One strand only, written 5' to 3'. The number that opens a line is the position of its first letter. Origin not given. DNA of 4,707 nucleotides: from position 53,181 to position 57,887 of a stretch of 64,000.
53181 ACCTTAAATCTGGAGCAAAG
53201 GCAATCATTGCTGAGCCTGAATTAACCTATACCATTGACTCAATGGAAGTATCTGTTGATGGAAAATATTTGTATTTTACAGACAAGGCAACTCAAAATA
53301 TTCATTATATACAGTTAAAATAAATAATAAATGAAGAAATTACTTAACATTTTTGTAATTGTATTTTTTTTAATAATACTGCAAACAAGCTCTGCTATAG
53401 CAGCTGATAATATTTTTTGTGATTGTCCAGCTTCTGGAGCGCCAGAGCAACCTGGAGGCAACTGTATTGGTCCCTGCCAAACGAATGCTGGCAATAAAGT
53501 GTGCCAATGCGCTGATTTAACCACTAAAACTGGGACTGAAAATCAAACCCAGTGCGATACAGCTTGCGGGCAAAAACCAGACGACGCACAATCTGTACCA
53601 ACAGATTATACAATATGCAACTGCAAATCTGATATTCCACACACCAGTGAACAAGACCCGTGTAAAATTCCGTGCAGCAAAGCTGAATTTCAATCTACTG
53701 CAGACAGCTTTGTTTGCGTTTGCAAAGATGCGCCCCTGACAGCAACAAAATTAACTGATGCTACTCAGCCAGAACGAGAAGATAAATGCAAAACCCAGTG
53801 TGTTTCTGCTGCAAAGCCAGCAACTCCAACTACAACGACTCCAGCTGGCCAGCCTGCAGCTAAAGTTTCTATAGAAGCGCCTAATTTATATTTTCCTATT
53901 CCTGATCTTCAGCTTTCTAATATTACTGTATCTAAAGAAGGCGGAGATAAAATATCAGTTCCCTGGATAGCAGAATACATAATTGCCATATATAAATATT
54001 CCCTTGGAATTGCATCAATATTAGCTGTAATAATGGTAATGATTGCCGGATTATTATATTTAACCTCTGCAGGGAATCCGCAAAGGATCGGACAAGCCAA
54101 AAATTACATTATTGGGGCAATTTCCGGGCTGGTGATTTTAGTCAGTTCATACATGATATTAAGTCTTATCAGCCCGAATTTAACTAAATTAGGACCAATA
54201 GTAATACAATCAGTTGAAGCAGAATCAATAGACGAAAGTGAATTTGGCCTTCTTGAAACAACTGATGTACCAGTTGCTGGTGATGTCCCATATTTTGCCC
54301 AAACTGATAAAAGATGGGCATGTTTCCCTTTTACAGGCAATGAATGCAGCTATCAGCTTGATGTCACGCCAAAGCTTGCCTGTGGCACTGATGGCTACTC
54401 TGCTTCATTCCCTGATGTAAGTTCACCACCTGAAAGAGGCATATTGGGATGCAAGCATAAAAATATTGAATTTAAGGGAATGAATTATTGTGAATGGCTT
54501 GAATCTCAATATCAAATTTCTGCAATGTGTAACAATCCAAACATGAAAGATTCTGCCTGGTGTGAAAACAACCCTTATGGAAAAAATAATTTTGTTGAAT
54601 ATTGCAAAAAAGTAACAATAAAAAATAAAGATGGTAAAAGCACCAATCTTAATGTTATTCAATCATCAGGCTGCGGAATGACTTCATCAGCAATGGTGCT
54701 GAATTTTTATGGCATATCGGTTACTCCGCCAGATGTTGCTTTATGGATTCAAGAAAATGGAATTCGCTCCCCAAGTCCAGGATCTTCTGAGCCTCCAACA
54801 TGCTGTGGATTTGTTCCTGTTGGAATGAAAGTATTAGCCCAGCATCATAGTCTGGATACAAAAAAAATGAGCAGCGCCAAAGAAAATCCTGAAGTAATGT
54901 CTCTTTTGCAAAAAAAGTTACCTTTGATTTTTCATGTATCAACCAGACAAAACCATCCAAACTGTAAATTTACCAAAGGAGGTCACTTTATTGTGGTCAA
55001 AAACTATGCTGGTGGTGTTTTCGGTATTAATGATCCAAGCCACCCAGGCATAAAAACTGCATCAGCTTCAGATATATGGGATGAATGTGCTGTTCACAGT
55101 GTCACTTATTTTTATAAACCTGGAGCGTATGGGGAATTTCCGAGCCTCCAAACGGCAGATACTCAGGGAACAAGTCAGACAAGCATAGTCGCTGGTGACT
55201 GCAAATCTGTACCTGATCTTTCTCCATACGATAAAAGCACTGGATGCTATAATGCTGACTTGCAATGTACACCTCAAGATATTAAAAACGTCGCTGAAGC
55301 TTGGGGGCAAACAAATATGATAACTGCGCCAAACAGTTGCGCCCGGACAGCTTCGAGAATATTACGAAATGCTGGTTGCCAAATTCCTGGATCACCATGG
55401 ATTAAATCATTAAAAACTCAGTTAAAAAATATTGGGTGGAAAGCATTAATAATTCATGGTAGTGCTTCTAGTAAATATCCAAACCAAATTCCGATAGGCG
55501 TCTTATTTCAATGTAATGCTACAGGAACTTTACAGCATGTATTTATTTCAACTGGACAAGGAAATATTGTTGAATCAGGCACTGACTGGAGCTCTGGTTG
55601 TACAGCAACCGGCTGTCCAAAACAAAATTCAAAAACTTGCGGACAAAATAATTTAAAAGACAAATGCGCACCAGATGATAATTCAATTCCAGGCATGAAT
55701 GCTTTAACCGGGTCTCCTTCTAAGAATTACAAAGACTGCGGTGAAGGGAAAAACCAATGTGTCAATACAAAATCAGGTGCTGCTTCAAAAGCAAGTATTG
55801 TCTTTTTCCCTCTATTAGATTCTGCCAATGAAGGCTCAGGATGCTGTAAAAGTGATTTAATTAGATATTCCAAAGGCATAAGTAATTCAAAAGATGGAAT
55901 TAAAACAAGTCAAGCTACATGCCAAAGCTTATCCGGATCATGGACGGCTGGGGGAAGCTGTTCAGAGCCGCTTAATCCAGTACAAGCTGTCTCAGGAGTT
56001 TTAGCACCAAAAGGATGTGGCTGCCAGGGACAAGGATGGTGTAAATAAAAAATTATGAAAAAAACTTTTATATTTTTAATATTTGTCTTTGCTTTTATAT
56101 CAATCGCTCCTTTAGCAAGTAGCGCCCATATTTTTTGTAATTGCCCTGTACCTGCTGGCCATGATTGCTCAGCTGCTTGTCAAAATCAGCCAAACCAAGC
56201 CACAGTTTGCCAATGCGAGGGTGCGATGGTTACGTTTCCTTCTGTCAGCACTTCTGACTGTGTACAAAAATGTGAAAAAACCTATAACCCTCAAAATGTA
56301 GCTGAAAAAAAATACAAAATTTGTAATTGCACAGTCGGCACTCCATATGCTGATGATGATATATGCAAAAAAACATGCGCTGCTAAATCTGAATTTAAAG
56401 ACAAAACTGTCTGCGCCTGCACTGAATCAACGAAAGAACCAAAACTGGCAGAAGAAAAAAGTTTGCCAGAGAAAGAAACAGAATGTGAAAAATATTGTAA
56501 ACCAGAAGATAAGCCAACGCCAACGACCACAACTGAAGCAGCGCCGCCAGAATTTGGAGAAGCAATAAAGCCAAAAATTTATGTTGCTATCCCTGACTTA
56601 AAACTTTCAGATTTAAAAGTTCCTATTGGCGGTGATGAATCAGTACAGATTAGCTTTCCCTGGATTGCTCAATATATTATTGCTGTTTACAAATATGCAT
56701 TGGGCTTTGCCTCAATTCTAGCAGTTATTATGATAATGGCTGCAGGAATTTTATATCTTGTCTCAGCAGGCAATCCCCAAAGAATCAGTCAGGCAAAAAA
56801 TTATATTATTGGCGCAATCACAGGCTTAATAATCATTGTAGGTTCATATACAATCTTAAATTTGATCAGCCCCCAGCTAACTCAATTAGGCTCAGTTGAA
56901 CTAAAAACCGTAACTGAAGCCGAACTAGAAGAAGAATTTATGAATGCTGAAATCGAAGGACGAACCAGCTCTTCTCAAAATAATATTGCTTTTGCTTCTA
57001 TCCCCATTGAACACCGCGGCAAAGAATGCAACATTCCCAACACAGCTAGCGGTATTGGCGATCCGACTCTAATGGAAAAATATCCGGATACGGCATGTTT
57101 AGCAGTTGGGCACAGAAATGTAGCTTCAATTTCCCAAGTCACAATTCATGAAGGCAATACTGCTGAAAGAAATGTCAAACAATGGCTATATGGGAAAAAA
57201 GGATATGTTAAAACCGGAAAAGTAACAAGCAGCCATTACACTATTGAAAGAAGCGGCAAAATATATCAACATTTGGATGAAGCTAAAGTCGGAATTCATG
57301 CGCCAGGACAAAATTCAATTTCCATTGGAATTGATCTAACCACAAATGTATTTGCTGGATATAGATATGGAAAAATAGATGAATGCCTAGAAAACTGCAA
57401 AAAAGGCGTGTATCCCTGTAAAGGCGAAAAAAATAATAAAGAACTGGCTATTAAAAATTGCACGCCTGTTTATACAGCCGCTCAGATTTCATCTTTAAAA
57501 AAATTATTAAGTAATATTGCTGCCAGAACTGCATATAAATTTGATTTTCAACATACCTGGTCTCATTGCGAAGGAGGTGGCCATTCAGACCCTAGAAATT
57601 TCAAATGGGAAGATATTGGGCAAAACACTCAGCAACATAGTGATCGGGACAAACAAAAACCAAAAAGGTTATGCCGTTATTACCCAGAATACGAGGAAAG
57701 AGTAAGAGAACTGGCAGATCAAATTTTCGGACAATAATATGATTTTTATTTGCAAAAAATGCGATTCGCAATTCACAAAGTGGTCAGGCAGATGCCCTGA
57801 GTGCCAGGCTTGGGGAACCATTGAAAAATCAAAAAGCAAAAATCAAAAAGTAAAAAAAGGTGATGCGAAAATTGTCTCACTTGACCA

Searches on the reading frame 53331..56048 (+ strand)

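Call 53: search_protein_families(library=pfam, proteins=[window:53331-56048:+], max_evalue=0.001)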
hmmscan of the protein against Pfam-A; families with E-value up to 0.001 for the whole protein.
window:53331-56048:+ (905 aa): 3 families
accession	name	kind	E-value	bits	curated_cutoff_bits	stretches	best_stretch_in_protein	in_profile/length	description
PF13529.12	Peptidase_C39_2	-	1.4e-14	55.3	24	1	445-569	13-142/143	Peptidase_C39 like family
PF18895.5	T4SS_pilin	-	6.6e-08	33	26.6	1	212-280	4-71/71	Type IV secretion system pilin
PF03412.21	Peptidase_C39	-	0.00044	20.5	22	0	498-575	49-111/133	Peptidase C39 family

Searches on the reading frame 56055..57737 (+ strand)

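Call 53: search_protein_families(library=pfam, proteins=[window:56055-57737:+], max_evalue=0.001)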
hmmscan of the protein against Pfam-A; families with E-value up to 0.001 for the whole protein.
window:56055-57737:+ (560 aa): 2 families
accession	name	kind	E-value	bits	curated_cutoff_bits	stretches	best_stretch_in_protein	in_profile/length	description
PF01510.30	Amidase_2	-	2.9e-12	47.5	26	1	358-514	4-130/131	N-acetylmuramoyl-L-alanine amidase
PF18895.5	T4SS_pilin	-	3.3e-06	27.5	26.6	1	204-270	5-70/71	Type IV secretion system pilin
